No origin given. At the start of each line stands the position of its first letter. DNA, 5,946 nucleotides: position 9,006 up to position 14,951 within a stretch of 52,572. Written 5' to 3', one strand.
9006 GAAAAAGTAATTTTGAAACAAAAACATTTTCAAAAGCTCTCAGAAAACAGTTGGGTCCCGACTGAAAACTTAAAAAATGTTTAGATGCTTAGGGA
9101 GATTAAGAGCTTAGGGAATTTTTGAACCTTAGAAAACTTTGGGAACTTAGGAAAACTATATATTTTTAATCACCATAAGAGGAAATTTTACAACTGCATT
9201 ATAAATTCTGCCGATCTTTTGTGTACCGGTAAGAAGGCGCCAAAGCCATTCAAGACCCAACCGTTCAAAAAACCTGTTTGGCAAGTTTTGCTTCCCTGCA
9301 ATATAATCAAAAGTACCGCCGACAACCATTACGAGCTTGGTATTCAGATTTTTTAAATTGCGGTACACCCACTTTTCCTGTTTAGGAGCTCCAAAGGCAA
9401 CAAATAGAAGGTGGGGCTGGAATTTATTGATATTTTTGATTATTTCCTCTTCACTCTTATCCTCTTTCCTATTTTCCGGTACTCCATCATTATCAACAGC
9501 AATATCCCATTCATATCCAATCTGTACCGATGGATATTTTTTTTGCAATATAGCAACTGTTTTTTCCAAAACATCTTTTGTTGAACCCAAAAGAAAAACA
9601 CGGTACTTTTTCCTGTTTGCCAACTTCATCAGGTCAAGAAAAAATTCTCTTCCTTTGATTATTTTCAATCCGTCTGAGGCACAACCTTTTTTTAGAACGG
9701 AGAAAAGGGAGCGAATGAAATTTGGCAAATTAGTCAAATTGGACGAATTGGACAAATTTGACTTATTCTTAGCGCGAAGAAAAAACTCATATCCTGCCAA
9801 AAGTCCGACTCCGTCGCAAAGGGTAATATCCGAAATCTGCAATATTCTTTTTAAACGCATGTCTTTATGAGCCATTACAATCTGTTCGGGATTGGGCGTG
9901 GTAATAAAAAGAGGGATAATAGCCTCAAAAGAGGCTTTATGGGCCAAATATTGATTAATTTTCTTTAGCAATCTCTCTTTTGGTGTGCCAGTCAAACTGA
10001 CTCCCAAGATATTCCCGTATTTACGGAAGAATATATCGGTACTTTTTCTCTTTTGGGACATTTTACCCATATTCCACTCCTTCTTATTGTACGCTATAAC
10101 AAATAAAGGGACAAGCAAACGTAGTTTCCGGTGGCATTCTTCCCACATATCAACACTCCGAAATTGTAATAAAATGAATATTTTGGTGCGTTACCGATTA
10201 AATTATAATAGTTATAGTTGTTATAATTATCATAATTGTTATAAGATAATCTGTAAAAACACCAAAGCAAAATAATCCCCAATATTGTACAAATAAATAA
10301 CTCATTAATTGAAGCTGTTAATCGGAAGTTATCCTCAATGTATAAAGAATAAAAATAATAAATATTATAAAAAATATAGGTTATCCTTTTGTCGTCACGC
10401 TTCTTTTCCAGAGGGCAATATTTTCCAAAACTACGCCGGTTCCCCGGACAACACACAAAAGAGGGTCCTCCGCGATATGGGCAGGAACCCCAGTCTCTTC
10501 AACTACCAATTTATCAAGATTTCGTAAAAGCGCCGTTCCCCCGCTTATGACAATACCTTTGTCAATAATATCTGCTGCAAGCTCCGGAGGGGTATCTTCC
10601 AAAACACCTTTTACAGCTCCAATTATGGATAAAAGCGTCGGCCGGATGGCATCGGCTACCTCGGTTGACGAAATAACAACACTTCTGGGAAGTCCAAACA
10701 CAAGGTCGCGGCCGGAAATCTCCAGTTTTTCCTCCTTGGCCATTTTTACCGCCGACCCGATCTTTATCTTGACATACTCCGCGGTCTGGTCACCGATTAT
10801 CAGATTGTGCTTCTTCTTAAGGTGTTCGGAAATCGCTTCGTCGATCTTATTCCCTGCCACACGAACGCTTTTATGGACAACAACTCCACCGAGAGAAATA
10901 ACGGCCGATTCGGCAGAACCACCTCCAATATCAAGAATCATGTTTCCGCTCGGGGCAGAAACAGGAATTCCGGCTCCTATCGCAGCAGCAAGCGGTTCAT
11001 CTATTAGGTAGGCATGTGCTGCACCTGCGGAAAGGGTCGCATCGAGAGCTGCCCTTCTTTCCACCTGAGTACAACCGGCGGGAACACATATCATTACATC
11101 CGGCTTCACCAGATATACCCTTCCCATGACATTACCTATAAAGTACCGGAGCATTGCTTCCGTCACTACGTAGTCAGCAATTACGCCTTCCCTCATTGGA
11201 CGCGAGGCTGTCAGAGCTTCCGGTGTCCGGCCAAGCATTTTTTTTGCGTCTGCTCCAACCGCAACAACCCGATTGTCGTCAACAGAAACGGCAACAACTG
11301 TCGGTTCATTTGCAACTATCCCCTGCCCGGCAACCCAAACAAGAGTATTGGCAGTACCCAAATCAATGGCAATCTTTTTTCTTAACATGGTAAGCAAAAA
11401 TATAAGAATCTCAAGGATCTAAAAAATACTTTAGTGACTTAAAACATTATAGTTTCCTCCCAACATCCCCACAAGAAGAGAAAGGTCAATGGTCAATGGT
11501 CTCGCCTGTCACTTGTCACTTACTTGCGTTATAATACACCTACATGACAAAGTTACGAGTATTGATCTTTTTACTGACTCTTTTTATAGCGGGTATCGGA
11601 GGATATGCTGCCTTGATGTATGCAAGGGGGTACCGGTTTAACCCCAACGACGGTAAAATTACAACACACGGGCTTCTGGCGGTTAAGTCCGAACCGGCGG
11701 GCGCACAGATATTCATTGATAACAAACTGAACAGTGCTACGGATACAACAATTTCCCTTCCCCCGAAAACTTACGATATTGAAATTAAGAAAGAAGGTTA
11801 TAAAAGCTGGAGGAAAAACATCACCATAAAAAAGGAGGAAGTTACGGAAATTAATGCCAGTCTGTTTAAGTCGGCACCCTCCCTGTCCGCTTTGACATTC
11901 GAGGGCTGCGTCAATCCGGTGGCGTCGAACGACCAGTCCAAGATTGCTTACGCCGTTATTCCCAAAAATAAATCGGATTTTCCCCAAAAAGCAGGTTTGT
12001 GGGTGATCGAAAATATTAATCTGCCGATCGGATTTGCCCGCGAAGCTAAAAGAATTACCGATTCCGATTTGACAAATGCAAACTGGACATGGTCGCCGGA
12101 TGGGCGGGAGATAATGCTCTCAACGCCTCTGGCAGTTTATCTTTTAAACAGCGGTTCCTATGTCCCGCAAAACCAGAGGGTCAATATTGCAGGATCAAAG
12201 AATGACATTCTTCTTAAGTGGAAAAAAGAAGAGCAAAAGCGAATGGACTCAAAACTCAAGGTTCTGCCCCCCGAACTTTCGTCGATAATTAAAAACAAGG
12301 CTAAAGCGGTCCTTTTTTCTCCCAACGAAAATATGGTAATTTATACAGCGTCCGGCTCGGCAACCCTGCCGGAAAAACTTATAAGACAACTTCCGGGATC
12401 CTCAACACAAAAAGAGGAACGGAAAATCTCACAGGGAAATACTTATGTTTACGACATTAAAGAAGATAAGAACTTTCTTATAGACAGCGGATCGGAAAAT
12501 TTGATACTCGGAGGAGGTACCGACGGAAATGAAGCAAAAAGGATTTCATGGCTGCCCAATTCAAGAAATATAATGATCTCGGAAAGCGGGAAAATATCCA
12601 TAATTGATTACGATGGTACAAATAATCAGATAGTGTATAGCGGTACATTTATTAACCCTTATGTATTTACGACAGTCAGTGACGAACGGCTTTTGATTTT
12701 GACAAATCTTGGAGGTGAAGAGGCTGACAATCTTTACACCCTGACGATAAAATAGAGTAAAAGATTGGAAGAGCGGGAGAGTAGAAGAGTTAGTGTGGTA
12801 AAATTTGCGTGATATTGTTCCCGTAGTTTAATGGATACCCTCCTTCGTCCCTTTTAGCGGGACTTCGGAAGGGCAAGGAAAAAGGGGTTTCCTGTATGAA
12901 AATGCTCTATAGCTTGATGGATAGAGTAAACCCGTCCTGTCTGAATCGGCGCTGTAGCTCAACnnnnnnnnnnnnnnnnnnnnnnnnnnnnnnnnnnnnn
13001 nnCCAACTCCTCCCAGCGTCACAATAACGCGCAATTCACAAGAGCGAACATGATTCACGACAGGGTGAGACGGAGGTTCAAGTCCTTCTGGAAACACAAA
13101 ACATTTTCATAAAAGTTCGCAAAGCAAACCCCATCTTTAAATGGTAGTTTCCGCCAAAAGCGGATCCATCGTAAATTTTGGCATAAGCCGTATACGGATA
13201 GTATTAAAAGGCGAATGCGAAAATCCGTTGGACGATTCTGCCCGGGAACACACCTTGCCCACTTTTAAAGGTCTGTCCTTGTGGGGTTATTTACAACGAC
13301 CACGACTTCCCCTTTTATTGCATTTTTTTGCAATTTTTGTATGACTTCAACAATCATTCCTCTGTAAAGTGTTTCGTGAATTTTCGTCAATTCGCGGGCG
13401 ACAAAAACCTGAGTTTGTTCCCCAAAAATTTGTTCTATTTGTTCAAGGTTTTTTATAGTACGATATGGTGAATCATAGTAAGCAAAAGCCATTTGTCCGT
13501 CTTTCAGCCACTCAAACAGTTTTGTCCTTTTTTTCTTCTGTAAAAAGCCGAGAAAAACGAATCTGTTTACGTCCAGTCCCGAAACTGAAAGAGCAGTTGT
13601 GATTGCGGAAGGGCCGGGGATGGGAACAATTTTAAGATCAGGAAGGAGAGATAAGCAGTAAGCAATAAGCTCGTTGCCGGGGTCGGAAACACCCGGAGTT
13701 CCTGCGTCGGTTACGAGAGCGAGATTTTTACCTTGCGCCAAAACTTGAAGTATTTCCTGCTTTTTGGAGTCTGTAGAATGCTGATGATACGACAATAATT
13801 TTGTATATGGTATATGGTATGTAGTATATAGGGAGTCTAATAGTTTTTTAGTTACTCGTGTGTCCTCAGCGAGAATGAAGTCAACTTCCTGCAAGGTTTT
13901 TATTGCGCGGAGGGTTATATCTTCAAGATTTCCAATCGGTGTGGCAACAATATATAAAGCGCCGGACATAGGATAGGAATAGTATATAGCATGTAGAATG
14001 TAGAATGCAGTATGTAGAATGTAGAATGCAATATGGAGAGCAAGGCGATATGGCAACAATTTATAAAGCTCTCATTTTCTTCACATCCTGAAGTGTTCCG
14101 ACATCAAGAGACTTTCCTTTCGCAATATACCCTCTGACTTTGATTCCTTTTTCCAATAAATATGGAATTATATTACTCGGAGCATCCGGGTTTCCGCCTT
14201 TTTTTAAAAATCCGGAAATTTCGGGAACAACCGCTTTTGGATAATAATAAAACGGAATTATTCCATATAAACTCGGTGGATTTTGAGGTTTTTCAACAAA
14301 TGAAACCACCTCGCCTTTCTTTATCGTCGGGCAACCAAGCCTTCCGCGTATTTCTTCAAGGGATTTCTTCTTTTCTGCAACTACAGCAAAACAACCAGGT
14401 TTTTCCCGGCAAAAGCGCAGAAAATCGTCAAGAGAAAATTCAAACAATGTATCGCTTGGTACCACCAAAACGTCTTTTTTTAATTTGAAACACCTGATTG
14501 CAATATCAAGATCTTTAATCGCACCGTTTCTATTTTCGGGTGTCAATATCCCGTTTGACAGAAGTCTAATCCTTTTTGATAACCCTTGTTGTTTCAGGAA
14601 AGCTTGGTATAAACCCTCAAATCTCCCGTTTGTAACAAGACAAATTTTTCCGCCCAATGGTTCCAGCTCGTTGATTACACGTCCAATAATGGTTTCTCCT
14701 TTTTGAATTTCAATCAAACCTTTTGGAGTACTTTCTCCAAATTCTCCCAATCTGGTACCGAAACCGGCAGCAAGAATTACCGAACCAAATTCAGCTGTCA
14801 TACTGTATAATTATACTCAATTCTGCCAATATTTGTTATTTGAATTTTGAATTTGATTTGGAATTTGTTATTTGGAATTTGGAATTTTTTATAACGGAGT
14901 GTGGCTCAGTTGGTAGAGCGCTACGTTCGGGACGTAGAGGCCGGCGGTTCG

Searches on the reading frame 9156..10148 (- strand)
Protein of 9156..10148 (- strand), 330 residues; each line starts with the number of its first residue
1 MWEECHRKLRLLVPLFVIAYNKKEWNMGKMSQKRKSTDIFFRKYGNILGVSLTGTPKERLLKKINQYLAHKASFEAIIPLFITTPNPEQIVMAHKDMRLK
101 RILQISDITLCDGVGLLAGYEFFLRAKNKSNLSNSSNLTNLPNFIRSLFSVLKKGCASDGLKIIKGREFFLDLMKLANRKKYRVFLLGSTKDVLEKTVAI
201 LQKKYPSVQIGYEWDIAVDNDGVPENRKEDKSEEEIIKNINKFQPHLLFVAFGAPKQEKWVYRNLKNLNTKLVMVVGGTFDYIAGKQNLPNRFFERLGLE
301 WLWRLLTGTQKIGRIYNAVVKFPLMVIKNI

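Call 10: search_protein_families(library=pfam, proteins=[window:9156-10148:-], max_evalue=0.001)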
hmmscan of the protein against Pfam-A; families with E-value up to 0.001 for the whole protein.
window:9156-10148:- (330 aa): 1 family
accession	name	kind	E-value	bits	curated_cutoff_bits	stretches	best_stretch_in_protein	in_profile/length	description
PF03808.19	Glyco_tran_WecG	-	5.4e-41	140.6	27.4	1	164-316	26-168/168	Glycosyl transferase WecG/TagA/CpsF family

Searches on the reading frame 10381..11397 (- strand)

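Call 10: search_protein_families(library=pfam, proteins=[window:10381-11397:-], max_evalue=0.001)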
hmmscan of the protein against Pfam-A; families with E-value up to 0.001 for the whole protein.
window:10381-11397:- (338 aa): 4 families
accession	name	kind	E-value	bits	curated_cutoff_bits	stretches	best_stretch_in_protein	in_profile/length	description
PF06723.19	MreB_Mbl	-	2e-133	444.7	27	1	7-329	2-324/327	MreB/Mbl protein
PF00012.26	HSP70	-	4.5e-09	35.5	20.6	1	100-199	135-240/599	Hsp70 protein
PF00022.25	Actin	-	2e-08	33.7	27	1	11-199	9-193/410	Actin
PF14450.12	FtsA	-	2.1e-08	35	31.8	1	154-311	2-112/127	Cell division protein FtsA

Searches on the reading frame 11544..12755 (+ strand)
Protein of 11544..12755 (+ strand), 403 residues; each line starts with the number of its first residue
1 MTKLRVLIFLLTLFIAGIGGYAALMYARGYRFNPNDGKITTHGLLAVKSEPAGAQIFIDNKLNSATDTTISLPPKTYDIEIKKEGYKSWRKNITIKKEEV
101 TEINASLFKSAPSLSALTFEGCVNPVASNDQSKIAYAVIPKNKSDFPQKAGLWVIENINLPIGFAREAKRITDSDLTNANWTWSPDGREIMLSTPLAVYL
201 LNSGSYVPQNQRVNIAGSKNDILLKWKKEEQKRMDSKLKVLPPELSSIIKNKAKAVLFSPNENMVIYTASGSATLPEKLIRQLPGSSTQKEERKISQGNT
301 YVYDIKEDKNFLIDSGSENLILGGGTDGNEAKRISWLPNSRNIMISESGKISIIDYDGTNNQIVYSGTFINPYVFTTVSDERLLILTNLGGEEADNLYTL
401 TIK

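Call 10: search_protein_families(library=pfam, proteins=[window:11544-12755:+], max_evalue=0.001)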
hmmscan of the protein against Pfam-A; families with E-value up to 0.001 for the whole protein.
window:11544-12755:+ (403 aa): 1 family
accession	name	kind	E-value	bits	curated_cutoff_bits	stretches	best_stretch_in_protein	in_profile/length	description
PF08308.17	PEGA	-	7.7e-15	55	20.8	1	43-108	2-68/71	PEGA domain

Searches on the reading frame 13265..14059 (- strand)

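Call 10: search_protein_families(library=pfam, proteins=[window:13265-14059:-], max_evalue=0.001)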
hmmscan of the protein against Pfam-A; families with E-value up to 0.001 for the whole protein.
window:13265-14059:- (264 aa): 1 family
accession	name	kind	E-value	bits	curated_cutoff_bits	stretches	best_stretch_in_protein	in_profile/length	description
PF00590.25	TP_methylase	-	2.8e-28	99.8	27.8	1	35-236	2-208/212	Tetrapyrrole (Corrin/Porphyrin) Methylases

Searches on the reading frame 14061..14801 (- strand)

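Call 10: search_protein_families(library=pfam, proteins=[window:14061-14801:-], max_evalue=0.001)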
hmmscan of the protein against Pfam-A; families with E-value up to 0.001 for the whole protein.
window:14061-14801:- (246 aa): 2 families
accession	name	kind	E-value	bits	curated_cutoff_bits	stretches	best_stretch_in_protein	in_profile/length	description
PF00483.29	NTP_transferase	-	1.3e-18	67.9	21.2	1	8-240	3-235/245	Nucleotidyl transferase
PF12804.13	NTP_transf_3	-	8.6e-10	39.5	27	1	8-199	2-145/160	MobA-like NTP transferase domain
